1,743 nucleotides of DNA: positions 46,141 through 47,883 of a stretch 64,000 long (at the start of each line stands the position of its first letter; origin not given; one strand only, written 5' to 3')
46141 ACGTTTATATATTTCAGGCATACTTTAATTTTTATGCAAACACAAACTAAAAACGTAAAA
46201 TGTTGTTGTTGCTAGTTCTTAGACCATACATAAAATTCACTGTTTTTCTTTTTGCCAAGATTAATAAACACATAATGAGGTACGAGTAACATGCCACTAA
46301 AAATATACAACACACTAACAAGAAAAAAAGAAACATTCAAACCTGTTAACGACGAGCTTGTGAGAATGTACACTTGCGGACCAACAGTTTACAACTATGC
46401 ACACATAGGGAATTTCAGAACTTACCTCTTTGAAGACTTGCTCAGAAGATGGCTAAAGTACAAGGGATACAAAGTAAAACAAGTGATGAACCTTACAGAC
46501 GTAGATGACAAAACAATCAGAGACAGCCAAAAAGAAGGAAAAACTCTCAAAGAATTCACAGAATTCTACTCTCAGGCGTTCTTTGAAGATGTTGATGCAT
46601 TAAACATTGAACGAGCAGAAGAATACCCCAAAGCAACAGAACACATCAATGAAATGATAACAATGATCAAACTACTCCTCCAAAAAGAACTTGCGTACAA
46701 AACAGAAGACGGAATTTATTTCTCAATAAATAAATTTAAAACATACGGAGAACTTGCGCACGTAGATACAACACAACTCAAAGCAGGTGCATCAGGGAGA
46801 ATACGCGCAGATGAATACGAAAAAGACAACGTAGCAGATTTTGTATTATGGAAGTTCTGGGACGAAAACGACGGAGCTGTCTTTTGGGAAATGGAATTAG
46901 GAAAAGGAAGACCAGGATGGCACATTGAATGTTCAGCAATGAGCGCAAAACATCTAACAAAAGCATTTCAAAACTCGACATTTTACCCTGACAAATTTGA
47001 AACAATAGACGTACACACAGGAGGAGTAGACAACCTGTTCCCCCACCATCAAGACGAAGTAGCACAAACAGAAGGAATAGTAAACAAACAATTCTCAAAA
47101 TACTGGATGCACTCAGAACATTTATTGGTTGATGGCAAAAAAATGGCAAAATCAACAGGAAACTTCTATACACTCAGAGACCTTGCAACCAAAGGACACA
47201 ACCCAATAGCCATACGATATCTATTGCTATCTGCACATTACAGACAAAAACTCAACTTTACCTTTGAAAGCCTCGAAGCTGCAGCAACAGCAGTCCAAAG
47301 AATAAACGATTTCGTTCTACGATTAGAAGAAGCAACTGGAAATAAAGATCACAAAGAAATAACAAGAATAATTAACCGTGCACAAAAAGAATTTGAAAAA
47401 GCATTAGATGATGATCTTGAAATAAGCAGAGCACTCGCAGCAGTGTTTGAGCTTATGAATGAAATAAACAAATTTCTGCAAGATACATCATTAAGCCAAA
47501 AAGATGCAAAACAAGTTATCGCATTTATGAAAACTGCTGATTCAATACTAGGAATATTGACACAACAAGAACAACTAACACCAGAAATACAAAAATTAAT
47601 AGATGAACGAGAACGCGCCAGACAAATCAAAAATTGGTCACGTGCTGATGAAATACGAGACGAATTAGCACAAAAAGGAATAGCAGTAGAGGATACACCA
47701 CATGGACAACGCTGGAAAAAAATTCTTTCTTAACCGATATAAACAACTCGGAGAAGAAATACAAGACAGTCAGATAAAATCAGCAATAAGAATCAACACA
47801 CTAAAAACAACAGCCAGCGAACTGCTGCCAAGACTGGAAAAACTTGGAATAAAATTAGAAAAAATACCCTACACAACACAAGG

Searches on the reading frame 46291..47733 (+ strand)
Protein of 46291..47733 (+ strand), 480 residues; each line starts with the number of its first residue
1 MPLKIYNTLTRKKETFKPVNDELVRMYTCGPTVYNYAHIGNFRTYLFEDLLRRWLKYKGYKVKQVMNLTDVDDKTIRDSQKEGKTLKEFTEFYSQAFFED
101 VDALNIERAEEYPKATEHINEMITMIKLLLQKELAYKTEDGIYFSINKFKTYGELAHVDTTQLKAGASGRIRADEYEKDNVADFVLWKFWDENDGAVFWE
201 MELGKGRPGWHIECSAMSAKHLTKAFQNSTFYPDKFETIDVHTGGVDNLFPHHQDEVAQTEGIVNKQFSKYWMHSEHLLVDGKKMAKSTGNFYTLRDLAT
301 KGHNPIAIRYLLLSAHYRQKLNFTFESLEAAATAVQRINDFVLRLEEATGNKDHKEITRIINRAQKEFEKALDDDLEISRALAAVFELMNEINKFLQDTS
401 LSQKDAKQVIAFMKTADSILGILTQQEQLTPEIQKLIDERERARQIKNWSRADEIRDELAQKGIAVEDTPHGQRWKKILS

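Call 6: search_protein_families(library=pfam, proteins=[window:46291-47733:+])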
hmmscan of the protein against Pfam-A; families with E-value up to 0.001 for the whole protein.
window:46291-47733:+ (480 aa): 6 families
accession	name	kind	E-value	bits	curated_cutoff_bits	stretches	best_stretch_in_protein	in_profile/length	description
PF01406.26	tRNA-synt_1e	-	1e-99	334.2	27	1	16-331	2-299/301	tRNA synthetases class I (C) catalytic domain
PF23493.1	CysS_C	-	2.1e-11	44.2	23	1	428-475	3-50/51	Cysteinyl-tRNA ligase anticodon binding domain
PF09334.17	tRNA-synt_1g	-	3.2e-10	39.8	20.1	1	34-151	11-129/391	tRNA synthetases class I (M)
PF09190.17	DALR_2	-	7.3e-10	39.7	22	1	367-423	1-56/57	DALR domain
PF01921.24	tRNA-synt_1f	-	1.6e-07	31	27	0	278-353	275-346/360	tRNA synthetases class I (K)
PF00133.28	tRNA-synt_1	-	0.00021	20.6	22.7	0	235-323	325-413/414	tRNA synthetases class I (I, L, M and V)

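Call 29: find_homologous_proteins(query=window:46291-47733:+, max_evalue=1e-60)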
Query window:46291-47733:+ (480 aa): 8000 proteins with E <= 1e-60 among 8000 candidates; the best 120 are listed.
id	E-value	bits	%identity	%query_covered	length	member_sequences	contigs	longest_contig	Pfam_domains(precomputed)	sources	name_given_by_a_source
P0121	0.0e+0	1090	100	100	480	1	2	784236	PF09334.18,PF01406.26,PF23493.2,PF01921.25,PF09190.18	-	-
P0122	4.4e-243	825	74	100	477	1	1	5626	PF09334.18,PF01406.26,PF23493.2,PF01921.25,PF00133.29,PF09190.18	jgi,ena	-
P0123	7.5e-243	825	72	100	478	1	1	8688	PF09334.18,PF01406.26,PF23493.2,PF01921.25,PF00133.29,PF09190.18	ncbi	-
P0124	4.6e-242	822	72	100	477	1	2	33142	PF09334.18,PF01406.26,PF23493.2,PF01921.25,PF00133.29,PF09190.18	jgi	jgi:cysteinyl-tRNA synthetase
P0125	1.9e-241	820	73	100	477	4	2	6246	PF09334.18,PF01406.26,PF23493.2,PF01921.25,PF00133.29,PF09190.18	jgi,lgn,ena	-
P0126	1.1e-240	817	72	100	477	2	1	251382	PF09334.18,PF01406.26,PF23493.2,PF01921.25,PF00133.29,PF09190.18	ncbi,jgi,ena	-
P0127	2.0e-240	817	72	100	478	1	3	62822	PF09334.18,PF01406.26,PF23493.2,PF01921.25,PF00133.29,PF09190.18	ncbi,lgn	-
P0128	1.4e-239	814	72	100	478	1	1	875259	PF09334.18,PF01406.26,PF23493.2,PF01921.25,PF00133.29,PF09190.18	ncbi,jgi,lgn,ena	-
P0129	3.5e-239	812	72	100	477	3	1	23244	PF09334.18,PF01406.26,PF23493.2,PF01921.25,PF00133.29,PF09190.18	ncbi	-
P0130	7.8e-239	811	72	100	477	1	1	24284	PF09334.18,PF01406.26,PF23493.2,PF01921.25,PF00133.29,PF09190.18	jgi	jgi:cysteinyl-tRNA synthetase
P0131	2.4e-238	810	72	100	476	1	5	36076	PF09334.18,PF01406.26,PF23493.2,PF01921.25,PF00133.29,PF09190.18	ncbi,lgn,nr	ncbi:cysteine--tRNA ligase [Candidatus Woesearchaeota archaeon]|nr:cysteine--tRNA ligase [Candidatus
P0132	3.0e-238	809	70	100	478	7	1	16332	PF09334.18,PF01406.26,PF23493.2,PF01921.25,PF00133.29,PF09190.18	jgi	jgi:cysteinyl-tRNA synthetase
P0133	5.5e-238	808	72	100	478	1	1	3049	PF09334.18,PF01406.26,PF23493.2,PF01921.25,PF00133.29,PF09190.18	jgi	-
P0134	1.4e-237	807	71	100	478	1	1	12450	PF09334.18,PF01406.26,PF23493.2,PF01921.25,PF00133.29,PF09190.18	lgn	-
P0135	4.9e-237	805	70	100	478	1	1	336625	PF09334.18,PF01406.26,PF23493.2,PF01921.25,PF00133.29,PF09190.18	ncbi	-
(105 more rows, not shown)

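Call 31: find_related_loci(query=A2, collection=genome_contigs, flank=1500)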
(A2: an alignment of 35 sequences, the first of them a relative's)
Query A2 (480 aa) in genome_contigs; peptide patterns used: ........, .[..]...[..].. (x = any residue, [..] = any of these).
600 stretches matched a pattern (row limit reached: there are more); 600 encode a relative of the query (tblastn E <= 1e-3); the best 80 are kept; 80 distinct loci.
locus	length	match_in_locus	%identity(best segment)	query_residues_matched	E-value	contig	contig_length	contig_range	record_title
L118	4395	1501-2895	53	1-475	4e-171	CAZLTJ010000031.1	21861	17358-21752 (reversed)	MAG TPA_asm: uncultured bacterium isolate SRP068000_co1_162 genome assembly, contig: NODE_3122_length_21861_cov_5.376731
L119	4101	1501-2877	52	1-478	6e-170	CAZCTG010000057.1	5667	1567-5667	MAG TPA_asm: uncultured archaeon isolate SRP323688_co1_113 genome assembly, contig: NODE_19623_length_5667_cov_5.301675,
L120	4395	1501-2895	50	1-478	7e-163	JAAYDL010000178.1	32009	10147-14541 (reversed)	MAG: Lentisphaerae bacterium isolate AS06rmzACSIP_553 295633_AS06, whole genome shotgun sequence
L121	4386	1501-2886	52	3-477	1e-160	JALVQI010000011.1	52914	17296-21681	MAG: Candidatus Aminicenantes bacterium isolate A3_metabat2_scaf2bin.042 A3_NODE_117_length_52914_cov_12.311137, whole g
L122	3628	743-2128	51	1-477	8e-162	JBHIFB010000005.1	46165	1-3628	MAG: Candidatus Glassbacteria bacterium isolate b2.sp1_bin.52 NODE_81_length_46165_cov_5.782542, whole genome shotgun se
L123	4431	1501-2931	49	1-476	1e-157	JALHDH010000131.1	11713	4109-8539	MAG: bacterium isolate 1-no_shock_S1_038 scaffold_3591, whole genome shotgun sequence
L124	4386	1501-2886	50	1-474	1e-155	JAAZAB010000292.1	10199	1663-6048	MAG: Lentisphaerae bacterium isolate AS06rmzACSIP_375 379120_AS06, whole genome shotgun sequence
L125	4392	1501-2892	51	1-472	3e-155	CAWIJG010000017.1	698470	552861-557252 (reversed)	MAG: uncultured Verrucomicrobiae bacterium isolate MFD05512.bin.1.230 genome assembly, contig: contig_7387, whole genome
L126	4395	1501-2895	49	1-477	2e-152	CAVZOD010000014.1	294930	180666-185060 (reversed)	MAG: Bryobacterales bacterium isolate MFD05512.bin.2.139 genome assembly, contig: contig_11329, whole genome shotgun seq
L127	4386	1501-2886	48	3-477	1e-151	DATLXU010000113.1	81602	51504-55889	MAG TPA_asm: Blastocatellia bacterium isolate SMAG_U13254 k141_409838, whole genome shotgun sequence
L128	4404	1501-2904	47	3-478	7e-150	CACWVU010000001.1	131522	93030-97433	uncultured bacterium isolate RUG10963 genome assembly, contig: RUG10963_asm_1, whole genome shotgun sequence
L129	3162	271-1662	47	3-478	6e-152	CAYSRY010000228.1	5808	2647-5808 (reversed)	MAG TPA_asm: uncultured Armatimonadia bacterium isolate SRP192927_co3_32 genome assembly, contig: NODE_40263_length_5808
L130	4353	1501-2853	48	1-477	2e-148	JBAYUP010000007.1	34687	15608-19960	MAG: Candidatus Paceibacterota bacterium isolate SO_2016_LW3_38 scaffold01908_LW162_2016, whole genome shotgun sequence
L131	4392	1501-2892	47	3-477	5e-145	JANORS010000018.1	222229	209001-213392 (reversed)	MAG: Acidobacteriota bacterium isolate VAR_4_metabat_151 VAR_4_k141_78324, whole genome shotgun sequence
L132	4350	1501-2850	47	3-477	1e-144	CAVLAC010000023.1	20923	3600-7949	bacterium isolate H07658-L1_cleanbin_000011 genome assembly, contig: Spades_H07658-L1_contig_543, whole genome shotgun s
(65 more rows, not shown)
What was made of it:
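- Tried and rejected: cysS locus scan (call 31).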

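Call 32: find_encoding_contigs(protein=P0128, flank=10000, max_places=3)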
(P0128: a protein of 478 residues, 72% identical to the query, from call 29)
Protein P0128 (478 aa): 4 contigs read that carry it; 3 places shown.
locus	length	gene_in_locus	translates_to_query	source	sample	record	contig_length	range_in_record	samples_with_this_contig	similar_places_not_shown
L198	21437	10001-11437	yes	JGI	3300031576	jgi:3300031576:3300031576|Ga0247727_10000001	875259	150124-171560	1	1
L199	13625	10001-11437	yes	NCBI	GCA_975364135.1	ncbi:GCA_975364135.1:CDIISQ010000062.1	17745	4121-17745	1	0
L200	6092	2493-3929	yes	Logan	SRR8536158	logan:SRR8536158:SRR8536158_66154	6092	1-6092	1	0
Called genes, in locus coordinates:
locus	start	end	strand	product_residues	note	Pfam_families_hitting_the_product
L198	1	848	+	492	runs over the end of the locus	-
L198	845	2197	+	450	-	-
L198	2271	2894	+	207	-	-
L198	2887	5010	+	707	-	-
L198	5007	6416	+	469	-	PF13231:PMT_2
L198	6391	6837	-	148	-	PF26602:HVO_2718_N (weak), PF13560:HTH_31 (weak), PF24250:HVO_2718 (faint), PF12844:HTH_19, PF01381:HTH_3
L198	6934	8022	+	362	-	PF00005:ABC_tran, PF13304:AAA_21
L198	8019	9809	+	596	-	PF12698:ABC2_membrane_3, PF01061:ABC2_membrane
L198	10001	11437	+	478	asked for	PF01406:tRNA-synt_1e, PF01921:tRNA-synt_1f (faint), PF09334:tRNA-synt_1g (weak), PF00133:tRNA-synt_1 (weak), PF09190:DALR_2, PF23493:CysS_C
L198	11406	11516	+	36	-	-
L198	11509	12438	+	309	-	PF17125:Methyltr_RsmF_N, PF22458:RsmF-B_ferredox (weak), PF01728:FtsJ (faint), PF01189:Methyltr_RsmB-F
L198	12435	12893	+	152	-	PF03657:UPF0113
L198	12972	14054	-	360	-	PF13433:Peripla_BP_5 (weak), PF13458:Peripla_BP_6, PF01094:ANF_receptor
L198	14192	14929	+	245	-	PF01978:TrmB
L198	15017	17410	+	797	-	PF00133:tRNA-synt_1, PF01406:tRNA-synt_1e (faint), PF09334:tRNA-synt_1g, PF08264:Anticodon_1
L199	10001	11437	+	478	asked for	PF01406:tRNA-synt_1e, PF01921:tRNA-synt_1f (faint), PF09334:tRNA-synt_1g (weak), PF00133:tRNA-synt_1 (weak), PF09190:DALR_2, PF23493:CysS_C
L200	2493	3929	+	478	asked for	PF01406:tRNA-synt_1e, PF01921:tRNA-synt_1f (faint), PF09334:tRNA-synt_1g (weak), PF00133:tRNA-synt_1 (weak), PF09190:DALR_2, PF23493:CysS_C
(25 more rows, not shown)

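Call 33: find_encoding_contigs(protein=P0126, flank=10000, max_places=3)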
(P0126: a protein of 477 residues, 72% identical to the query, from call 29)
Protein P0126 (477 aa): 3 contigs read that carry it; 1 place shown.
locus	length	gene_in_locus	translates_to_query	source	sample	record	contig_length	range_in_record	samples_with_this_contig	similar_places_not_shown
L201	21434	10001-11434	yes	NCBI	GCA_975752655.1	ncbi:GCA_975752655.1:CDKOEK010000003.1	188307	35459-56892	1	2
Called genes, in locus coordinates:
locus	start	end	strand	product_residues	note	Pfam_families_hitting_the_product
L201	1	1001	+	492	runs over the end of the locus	-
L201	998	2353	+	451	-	-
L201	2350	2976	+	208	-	-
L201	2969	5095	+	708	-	-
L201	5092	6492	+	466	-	PF02366:PMT, PF13231:PMT_2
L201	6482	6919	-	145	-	PF26602:HVO_2718_N (weak), PF24250:HVO_2718 (faint), PF01381:HTH_3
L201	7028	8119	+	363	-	PF00005:ABC_tran, PF13304:AAA_21, PF13732:DrrA1-3_C (weak)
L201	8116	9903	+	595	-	PF12698:ABC2_membrane_3, PF01061:ABC2_membrane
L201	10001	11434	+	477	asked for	PF01406:tRNA-synt_1e, PF01921:tRNA-synt_1f (faint), PF09334:tRNA-synt_1g (weak), PF00133:tRNA-synt_1 (weak), PF09190:DALR_2 (weak), PF23493:CysS_C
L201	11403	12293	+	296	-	PF17125:Methyltr_RsmF_N, PF22458:RsmF-B_ferredox (weak), PF01728:FtsJ (weak), PF01189:Methyltr_RsmB-F, PF13847:Methyltransf_31 (weak)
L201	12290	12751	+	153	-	PF03657:UPF0113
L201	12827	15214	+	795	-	PF00133:tRNA-synt_1, PF01406:tRNA-synt_1e (faint), PF09334:tRNA-synt_1g, PF08264:Anticodon_1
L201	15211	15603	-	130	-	-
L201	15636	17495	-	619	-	-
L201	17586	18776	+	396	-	PF03215:Rad17, PF13191:AAA_16 (faint), PF00004:AAA, PF13401:AAA_22 (weak), PF21960:RCF1-5-like_lid (weak)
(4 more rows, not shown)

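Call 71: find_encoding_contigs(protein=P0122, flank=10000, max_places=5)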
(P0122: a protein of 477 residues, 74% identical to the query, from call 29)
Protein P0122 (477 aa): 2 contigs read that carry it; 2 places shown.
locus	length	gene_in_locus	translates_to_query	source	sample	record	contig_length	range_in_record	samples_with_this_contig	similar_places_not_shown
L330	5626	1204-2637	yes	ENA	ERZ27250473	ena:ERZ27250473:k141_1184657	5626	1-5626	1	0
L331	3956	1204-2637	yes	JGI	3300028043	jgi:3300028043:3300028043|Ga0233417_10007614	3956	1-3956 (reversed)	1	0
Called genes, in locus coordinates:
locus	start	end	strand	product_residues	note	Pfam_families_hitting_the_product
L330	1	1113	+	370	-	?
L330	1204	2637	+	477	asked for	PF00133:tRNA-synt_1 (faint), PF01406:tRNA-synt_1e, PF01921:tRNA-synt_1f (faint), PF09334:tRNA-synt_1g (weak), PF09190:DALR_2, PF23493:CysS_C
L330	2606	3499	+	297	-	PF17125:Methyltr_RsmF_N, PF22458:RsmF-B_ferredox (weak), PF01189:Methyltr_RsmB-F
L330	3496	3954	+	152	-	PF03657:UPF0113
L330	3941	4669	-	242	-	PF05958:tRNA_U5-meth_tr (weak), PF06080:DUF938 (weak), PF13489:Methyltransf_23, PF01209:Ubie_methyltran (weak), PF13847:Methyltransf_31, PF08241:Methyltransf_11, PF08242:Methyltransf_12, PF13649:Methyltransf_25, +1 more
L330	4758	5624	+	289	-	?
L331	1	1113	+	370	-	?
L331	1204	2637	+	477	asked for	PF00133:tRNA-synt_1 (faint), PF01406:tRNA-synt_1e, PF01921:tRNA-synt_1f (faint), PF09334:tRNA-synt_1g (weak), PF09190:DALR_2, PF23493:CysS_C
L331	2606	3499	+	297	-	PF17125:Methyltr_RsmF_N, PF22458:RsmF-B_ferredox (weak), PF01189:Methyltr_RsmB-F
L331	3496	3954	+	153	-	?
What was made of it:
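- Tried and rejected: The three close cysS relatives came from contig look-ups instead (calls 32, 33, 71).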
